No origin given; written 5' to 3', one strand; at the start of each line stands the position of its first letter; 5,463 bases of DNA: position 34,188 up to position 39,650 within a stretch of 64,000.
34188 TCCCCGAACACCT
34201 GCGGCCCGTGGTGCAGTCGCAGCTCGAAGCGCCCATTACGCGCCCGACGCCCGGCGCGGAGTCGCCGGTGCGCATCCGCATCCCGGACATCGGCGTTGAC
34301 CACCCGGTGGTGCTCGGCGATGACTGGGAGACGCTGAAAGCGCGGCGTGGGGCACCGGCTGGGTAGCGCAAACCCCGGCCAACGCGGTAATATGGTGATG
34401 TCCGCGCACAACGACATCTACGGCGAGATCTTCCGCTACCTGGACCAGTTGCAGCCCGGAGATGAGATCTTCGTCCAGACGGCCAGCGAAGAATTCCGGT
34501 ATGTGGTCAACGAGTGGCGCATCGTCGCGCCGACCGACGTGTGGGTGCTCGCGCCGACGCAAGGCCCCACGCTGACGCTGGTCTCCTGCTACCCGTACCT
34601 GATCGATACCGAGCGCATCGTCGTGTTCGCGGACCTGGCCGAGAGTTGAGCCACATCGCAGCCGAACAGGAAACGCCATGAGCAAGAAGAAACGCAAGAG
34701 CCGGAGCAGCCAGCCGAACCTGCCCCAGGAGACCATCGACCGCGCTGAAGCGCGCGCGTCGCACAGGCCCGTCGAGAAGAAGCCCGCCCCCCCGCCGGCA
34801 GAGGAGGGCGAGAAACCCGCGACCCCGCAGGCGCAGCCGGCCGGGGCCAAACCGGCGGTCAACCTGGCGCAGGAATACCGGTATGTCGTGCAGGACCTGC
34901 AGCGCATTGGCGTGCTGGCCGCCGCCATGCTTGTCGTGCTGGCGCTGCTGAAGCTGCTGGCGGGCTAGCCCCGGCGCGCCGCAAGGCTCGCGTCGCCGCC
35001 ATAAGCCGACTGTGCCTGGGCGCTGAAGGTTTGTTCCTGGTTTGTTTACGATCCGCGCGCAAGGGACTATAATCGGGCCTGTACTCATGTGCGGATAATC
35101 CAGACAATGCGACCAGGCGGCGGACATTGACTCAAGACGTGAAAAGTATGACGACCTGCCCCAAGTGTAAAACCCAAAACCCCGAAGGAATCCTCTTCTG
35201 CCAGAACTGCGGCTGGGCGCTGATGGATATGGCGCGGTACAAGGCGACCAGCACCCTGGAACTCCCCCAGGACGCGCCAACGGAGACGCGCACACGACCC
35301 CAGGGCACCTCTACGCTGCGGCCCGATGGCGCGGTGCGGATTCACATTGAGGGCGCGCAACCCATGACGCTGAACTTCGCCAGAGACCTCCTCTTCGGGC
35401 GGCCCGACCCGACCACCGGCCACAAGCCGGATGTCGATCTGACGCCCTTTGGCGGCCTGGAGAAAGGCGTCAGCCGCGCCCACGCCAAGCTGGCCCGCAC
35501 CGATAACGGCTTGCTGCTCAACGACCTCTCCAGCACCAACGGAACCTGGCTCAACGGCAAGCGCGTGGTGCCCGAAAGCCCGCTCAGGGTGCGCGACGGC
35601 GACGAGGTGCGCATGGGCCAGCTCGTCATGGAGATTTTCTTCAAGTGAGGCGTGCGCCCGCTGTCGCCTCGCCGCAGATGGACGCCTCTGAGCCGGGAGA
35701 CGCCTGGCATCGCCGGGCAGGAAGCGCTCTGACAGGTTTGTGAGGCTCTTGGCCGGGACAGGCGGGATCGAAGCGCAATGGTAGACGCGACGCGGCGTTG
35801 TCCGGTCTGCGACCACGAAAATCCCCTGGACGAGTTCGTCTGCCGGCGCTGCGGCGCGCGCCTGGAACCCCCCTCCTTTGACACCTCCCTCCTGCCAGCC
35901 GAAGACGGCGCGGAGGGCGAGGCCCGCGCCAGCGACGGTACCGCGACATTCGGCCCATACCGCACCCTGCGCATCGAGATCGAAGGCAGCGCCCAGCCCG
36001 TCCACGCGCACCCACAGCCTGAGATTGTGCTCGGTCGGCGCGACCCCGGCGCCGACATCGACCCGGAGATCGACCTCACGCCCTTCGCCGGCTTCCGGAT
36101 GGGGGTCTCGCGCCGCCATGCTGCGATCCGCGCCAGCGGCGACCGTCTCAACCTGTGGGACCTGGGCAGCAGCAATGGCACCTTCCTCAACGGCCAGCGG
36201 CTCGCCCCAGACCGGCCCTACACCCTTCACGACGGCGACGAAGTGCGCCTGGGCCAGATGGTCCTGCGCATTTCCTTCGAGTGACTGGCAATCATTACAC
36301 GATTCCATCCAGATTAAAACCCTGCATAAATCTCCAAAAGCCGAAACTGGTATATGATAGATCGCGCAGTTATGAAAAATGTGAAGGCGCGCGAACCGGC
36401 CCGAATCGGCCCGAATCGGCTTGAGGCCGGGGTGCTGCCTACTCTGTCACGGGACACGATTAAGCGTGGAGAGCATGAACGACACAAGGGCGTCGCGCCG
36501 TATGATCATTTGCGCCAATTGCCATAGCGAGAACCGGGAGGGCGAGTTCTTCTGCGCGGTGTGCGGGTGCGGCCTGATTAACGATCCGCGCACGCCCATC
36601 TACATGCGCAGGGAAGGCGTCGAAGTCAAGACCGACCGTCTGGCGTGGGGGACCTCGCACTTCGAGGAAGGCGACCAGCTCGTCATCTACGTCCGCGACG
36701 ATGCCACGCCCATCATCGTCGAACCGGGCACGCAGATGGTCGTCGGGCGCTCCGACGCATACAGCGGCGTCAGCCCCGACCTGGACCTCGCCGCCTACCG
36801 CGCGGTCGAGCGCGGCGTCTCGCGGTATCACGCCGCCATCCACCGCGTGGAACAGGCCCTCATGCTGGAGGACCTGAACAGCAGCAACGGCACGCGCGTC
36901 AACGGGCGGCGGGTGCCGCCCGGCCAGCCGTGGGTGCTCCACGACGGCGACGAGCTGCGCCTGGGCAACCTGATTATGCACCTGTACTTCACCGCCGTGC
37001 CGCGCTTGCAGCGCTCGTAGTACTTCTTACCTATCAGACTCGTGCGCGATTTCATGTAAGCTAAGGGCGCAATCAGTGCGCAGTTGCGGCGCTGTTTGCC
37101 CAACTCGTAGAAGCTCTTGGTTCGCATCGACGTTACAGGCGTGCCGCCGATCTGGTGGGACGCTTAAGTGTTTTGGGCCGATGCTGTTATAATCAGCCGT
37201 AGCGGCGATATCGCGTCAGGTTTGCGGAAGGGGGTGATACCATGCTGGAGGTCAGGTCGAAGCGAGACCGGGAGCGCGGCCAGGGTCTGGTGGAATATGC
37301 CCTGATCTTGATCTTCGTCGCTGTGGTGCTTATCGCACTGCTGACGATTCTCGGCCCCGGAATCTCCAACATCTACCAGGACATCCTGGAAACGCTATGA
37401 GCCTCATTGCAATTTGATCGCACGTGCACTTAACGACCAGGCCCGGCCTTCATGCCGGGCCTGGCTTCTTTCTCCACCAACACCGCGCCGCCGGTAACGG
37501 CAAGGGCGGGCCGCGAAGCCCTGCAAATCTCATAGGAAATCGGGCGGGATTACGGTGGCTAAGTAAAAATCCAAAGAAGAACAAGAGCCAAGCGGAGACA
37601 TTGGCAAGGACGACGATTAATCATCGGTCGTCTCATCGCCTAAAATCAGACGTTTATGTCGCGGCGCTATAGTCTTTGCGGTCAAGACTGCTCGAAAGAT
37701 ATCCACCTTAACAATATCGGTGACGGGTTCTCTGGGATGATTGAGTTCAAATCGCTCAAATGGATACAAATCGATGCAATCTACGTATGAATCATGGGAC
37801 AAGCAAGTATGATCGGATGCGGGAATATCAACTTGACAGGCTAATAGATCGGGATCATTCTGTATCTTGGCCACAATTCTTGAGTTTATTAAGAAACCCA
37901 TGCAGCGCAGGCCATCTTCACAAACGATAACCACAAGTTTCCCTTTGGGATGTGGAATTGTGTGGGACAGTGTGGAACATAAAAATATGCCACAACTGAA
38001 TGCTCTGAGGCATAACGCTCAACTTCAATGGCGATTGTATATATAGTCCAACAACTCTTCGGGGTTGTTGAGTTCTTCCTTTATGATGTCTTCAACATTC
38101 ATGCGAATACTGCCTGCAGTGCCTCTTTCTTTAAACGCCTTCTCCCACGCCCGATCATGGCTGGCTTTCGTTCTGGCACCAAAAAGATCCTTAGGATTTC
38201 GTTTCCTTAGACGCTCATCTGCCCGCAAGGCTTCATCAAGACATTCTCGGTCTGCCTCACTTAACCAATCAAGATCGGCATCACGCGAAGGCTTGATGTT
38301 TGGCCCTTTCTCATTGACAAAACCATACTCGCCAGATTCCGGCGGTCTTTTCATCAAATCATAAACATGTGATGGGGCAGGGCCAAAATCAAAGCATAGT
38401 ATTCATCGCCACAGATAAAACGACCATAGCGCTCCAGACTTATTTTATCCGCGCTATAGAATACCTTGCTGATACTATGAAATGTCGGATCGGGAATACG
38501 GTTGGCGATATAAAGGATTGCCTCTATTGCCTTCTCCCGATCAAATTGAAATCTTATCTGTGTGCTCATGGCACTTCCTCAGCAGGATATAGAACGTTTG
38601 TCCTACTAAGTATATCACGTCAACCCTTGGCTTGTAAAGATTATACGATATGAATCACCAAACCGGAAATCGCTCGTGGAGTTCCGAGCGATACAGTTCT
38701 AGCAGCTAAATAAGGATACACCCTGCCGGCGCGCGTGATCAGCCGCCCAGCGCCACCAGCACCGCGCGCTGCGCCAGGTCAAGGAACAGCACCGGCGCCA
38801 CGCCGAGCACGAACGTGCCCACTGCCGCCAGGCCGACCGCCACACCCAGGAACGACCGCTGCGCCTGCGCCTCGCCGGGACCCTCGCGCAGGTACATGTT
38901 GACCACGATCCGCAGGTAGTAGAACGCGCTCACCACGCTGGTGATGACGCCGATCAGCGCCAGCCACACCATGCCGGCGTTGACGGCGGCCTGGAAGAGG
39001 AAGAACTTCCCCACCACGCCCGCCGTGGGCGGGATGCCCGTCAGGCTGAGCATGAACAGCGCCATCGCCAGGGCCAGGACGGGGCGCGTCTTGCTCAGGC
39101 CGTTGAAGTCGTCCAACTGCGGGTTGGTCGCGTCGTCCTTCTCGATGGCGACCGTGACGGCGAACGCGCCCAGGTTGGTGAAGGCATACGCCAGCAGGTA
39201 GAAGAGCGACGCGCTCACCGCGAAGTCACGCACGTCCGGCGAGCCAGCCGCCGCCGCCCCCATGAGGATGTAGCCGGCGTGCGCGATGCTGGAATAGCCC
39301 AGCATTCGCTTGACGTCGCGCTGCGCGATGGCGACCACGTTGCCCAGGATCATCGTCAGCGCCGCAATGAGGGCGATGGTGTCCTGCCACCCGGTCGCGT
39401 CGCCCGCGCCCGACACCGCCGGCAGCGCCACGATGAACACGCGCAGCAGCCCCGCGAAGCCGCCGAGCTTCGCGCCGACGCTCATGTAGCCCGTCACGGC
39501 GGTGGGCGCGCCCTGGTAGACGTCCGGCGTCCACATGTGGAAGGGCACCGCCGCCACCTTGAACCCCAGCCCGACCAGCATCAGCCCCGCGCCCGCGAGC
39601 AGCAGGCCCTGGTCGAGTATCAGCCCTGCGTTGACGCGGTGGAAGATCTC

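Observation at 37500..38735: AT-rich islet next to the nuo operon: a Panacea/DUF4065 antitoxin-like gene coupled to an unassignable small ORF (candidate new toxin-antitoxin or defence pair)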

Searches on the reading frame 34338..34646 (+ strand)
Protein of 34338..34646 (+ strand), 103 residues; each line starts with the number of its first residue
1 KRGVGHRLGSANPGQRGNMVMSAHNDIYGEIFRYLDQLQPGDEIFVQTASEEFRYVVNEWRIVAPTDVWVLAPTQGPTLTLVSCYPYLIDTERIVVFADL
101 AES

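Call 62: search_protein_families(library=pfam, proteins=[window:34338-34646:+], max_evalue=0.00001)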
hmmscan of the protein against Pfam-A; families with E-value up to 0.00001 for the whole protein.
window:34338-34646:+ (103 aa): 1 family
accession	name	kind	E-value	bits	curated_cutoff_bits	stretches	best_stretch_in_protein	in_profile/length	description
PF04203.18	Sortase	-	1.7e-26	92.8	26.6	1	2-100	23-124/125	Sortase domain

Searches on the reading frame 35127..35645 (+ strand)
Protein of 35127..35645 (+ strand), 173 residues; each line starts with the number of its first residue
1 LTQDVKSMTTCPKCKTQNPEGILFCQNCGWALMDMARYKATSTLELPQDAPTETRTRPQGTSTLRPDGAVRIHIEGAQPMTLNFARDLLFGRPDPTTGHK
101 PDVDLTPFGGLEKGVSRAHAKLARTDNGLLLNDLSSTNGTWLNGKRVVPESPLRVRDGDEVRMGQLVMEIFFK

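Call 82: search_protein_families(library=pfam, proteins=[window:35127-35645:+], max_evalue=0.001)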
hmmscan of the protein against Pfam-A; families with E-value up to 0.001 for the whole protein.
window:35127-35645:+ (173 aa): 5 families
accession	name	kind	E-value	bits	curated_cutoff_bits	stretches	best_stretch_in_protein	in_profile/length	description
PF00498.31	FHA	-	5.4e-15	56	20.7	1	90-164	3-67/67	FHA domain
PF16697.10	Yop-YscD_cpl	-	8.6e-09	36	33.2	1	113-169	34-89/94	Inner membrane component of T3SS, cytoplasmic domain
PF12773.13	DZR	-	4e-05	24.1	27.3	1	11-32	1-22/45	Double zinc ribbon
PF13240.11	Zn_Ribbon_1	-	0.00056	20.1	25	0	11-29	2-20/23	zinc-ribbon domain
PF13248.11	Zn_ribbon_3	-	0.00066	19.5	27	0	7-29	1-23/26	zinc-ribbon domain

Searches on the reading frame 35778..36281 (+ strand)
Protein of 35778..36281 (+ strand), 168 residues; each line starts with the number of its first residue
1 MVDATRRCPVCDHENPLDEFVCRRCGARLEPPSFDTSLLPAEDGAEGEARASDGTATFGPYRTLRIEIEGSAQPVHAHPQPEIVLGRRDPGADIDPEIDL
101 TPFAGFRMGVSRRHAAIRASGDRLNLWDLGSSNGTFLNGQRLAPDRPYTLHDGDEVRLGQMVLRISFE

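Call 82: search_protein_families(library=pfam, proteins=[window:35778-36281:+], max_evalue=0.001)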
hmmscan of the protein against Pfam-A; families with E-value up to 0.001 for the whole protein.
window:35778-36281:+ (168 aa): 3 families
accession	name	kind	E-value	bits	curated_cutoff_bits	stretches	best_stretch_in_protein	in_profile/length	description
PF00498.31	FHA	-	3e-17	63.2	20.7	1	84-159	2-67/67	FHA domain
PF16697.10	Yop-YscD_cpl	-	1.6e-07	32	33.2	1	109-165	35-90/94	Inner membrane component of T3SS, cytoplasmic domain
PF12773.13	DZR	-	0.00034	21.1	27.3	1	8-30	1-23/45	Double zinc ribbon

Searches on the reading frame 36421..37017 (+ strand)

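Call 82: search_protein_families(library=pfam, proteins=[window:36421-37017:+], max_evalue=0.001)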
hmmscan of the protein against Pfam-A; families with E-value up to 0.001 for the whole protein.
window:36421-37017:+ (199 aa): 2 families
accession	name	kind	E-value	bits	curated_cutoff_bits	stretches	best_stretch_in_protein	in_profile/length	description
PF00498.31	FHA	-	7.3e-17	62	20.7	1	107-182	2-67/67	FHA domain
PF16697.10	Yop-YscD_cpl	-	4.6e-06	27.2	33.2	1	131-189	34-91/94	Inner membrane component of T3SS, cytoplasmic domain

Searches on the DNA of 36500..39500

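Call 72: search_rna_families(source=window, start=36500, end=39500, threshold=evalue, max_evalue=1)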
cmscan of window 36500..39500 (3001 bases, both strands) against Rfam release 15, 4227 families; matches with E-value up to 1: 1.
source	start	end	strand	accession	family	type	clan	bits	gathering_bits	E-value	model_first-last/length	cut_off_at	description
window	37424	37466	+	RF01397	isrO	Gene; sRNA;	-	18.5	42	0.69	1-201/201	no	isrO Hfq binding RNA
